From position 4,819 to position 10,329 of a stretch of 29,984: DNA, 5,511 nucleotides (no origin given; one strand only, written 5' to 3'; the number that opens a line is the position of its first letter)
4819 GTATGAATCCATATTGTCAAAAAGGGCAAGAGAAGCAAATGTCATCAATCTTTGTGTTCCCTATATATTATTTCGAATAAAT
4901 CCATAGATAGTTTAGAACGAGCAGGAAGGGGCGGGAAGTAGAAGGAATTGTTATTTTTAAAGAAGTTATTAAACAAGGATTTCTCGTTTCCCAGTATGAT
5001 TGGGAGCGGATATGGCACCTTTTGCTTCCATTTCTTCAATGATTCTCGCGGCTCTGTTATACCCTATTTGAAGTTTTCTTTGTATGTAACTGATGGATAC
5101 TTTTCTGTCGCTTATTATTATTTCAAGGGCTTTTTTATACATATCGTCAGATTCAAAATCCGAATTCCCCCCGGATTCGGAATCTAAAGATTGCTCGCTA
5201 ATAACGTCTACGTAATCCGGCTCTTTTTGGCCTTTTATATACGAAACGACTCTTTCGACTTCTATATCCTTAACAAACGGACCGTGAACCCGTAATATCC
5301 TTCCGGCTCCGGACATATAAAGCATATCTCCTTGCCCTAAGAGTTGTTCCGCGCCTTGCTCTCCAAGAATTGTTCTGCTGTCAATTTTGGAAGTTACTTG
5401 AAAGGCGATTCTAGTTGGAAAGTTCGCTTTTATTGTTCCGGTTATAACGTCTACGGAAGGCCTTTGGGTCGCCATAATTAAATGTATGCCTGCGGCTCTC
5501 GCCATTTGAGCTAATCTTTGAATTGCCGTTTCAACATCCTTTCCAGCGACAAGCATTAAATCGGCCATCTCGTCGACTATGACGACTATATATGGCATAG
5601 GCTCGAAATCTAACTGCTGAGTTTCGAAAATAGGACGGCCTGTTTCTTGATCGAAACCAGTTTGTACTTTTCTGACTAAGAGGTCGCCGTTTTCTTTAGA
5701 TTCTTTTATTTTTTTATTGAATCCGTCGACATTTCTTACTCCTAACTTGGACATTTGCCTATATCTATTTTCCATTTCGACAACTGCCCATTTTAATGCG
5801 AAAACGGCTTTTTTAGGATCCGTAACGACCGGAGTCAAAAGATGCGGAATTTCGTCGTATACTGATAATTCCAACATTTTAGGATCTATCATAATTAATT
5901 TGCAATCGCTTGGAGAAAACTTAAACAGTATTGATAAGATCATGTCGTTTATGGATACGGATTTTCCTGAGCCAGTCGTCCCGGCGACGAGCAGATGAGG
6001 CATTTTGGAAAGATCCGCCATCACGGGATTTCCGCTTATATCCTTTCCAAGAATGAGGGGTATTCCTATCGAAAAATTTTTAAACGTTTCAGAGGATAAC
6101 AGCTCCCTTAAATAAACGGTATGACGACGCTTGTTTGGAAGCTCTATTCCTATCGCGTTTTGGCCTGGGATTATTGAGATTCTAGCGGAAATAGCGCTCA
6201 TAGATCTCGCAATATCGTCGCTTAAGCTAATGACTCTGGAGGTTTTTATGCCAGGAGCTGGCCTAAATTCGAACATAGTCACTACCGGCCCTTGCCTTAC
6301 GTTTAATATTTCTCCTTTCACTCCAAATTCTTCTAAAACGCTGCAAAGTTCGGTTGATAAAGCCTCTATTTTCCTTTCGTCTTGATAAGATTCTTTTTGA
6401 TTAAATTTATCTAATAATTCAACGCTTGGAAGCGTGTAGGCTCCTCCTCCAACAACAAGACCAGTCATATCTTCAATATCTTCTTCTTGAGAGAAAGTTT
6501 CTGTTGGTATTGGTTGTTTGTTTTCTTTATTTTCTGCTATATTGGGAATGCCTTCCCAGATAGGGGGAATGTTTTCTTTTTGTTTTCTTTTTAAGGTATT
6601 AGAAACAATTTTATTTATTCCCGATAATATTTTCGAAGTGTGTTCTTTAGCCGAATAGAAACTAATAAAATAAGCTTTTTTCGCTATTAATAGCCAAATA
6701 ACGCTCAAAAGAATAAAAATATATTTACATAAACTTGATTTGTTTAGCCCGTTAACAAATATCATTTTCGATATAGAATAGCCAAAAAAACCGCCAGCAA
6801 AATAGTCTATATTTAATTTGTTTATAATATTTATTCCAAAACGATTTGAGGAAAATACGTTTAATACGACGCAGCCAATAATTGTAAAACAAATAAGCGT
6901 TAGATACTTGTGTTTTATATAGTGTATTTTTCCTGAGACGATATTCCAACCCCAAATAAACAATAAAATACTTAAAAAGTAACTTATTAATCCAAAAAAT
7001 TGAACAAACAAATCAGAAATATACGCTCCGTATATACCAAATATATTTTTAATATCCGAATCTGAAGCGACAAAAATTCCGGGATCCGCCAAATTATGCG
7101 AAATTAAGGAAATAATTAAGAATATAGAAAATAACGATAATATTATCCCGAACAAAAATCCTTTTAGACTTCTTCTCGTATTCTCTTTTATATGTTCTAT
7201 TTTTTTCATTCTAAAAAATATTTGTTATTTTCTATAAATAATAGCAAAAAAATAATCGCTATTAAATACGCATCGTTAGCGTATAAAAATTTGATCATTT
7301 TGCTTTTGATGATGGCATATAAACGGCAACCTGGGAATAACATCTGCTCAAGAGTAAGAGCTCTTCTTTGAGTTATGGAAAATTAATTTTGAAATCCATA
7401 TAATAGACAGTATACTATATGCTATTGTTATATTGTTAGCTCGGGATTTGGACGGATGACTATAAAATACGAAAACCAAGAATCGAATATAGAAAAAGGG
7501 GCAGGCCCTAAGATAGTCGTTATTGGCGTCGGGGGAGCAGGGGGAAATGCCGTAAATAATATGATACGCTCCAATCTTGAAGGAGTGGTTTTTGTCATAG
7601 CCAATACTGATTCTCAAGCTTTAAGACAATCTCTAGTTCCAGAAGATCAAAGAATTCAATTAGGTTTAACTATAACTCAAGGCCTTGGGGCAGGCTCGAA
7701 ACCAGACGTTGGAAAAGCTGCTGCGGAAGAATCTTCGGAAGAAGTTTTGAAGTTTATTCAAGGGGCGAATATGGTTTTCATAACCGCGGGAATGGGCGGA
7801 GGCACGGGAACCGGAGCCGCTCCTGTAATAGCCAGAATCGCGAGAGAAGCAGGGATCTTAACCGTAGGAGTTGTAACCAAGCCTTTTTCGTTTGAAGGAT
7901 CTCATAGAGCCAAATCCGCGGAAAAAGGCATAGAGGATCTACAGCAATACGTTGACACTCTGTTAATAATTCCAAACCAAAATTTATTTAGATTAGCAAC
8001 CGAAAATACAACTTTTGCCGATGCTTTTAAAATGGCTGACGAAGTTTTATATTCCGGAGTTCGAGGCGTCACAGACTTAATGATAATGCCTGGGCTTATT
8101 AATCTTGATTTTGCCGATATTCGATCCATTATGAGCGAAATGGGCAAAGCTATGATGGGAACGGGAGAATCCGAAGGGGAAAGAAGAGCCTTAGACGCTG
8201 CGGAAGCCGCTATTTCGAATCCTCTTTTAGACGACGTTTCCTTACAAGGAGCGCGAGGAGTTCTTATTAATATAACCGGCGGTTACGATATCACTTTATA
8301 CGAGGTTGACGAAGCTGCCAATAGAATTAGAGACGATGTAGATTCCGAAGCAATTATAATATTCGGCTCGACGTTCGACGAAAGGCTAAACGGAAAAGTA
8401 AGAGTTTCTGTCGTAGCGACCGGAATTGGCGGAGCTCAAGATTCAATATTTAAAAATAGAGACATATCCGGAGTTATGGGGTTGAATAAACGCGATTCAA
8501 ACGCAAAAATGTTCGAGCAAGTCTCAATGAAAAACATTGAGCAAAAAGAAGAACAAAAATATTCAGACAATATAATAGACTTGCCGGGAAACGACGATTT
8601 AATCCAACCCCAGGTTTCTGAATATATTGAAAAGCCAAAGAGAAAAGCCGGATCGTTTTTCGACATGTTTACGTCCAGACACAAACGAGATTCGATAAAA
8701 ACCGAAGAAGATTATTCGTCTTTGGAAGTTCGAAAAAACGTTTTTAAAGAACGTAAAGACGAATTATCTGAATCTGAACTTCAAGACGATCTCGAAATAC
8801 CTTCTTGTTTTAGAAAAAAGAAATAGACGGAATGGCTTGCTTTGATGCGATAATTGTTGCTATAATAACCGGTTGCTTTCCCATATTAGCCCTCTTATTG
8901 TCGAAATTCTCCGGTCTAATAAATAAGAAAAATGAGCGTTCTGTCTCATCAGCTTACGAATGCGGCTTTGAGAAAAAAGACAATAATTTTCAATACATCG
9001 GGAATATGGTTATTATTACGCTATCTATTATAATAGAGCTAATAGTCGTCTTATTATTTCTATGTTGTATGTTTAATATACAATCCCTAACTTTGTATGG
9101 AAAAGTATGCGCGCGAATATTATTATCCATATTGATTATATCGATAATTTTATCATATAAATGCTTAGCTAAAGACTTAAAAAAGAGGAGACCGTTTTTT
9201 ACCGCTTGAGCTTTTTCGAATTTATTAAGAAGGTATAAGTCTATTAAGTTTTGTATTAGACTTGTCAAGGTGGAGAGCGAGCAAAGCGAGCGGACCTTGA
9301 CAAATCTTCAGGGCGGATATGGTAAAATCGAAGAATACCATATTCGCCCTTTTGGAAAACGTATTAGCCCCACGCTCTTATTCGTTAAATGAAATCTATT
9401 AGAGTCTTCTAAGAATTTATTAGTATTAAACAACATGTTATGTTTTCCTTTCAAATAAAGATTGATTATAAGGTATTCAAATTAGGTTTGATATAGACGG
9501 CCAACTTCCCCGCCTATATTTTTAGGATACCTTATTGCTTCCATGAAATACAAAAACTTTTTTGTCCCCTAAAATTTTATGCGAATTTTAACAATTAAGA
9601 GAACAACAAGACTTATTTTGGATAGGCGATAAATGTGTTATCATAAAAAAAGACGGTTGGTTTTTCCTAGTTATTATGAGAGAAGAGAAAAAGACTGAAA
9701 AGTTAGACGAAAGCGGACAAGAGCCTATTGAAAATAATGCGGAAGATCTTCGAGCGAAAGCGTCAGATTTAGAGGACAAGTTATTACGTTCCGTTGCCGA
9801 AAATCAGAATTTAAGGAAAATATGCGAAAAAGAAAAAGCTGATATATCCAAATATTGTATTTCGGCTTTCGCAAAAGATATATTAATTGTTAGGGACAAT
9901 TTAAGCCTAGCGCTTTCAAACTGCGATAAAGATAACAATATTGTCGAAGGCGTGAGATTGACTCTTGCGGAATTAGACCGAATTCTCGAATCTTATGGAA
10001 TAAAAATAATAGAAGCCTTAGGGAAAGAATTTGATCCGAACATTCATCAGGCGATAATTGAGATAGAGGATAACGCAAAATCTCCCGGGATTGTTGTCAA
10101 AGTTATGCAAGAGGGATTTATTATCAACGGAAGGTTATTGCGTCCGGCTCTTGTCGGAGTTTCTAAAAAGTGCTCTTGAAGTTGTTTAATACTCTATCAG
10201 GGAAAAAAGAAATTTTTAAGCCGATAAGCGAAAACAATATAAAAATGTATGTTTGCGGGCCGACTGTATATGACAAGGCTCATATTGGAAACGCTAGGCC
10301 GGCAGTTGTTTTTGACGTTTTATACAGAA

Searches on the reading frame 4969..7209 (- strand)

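Call 17: search_protein_families(library=pfam, proteins=[window:4969-7209:-], max_evalue=0.001)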
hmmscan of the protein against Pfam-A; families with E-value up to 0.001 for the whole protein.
window:4969-7209:- (746 aa): 5 families
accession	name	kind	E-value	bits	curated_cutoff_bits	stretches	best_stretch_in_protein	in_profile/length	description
PF01580.24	FtsK_SpoIIIE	-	2.2e-73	246.8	24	1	367-586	2-221/221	FtsK/SpoIIIE family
PF17854.6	FtsK_alpha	-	4.7e-29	101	22.9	1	260-359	1-101/101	FtsK alpha domain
PF09397.16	FtsK_gamma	-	4.2e-26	90.9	30.6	1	686-746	2-62/63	Ftsk gamma domain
PF13491.11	FtsK_4TM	-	1.7e-19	70.6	23.1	1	19-172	7-155/171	4TM region of DNA translocase FtsK/SpoIIIE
PF12846.13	AAA_10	-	0.00029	20.4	27.5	0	402-445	20-59/362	AAA-like domain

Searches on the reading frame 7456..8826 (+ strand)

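Call 17: search_protein_families(library=pfam, proteins=[window:7456-8826:+], max_evalue=0.001)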
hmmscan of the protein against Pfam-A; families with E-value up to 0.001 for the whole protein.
window:7456-8826:+ (456 aa): 2 families
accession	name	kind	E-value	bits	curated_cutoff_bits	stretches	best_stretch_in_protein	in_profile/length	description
PF00091.31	Tubulin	-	2.1e-48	165.6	33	1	19-180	1-188/190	Tubulin/FtsZ family, GTPase domain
PF12327.13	FtsZ_C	-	1.2e-36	125.3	27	1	230-324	1-94/95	FtsZ family, C-terminal domain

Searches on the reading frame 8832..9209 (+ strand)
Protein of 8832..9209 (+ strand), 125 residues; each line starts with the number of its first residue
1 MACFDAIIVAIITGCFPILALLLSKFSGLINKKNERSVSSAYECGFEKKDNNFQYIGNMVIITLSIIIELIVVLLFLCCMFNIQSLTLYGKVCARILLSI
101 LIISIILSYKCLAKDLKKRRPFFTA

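Call 17: search_protein_families(library=pfam, proteins=[window:8832-9209:+], max_evalue=0.001)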
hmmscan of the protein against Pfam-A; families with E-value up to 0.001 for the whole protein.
window:8832-9209:+ (125 aa): 1 family
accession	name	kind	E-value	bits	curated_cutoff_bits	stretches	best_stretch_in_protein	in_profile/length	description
PF00507.24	Oxidored_q4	-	1.3e-05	25.7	23.3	1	21-108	5-91/99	NADH-ubiquinone/plastoquinone oxidoreductase, chain 3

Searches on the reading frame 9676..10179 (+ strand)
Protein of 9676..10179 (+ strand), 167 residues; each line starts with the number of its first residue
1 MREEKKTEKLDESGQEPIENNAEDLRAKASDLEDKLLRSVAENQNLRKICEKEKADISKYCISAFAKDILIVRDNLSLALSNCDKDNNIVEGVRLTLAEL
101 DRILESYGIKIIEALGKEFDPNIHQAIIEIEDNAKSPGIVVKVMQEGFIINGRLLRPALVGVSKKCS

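Call 17: search_protein_families(library=pfam, proteins=[window:9676-10179:+], max_evalue=0.001)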
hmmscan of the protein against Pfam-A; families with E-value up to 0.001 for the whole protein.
window:9676-10179:+ (167 aa): 1 family
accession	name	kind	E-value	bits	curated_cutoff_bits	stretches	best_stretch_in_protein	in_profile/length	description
PF01025.24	GrpE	-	3.5e-48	163.9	25.8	1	5-164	3-165/165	GrpE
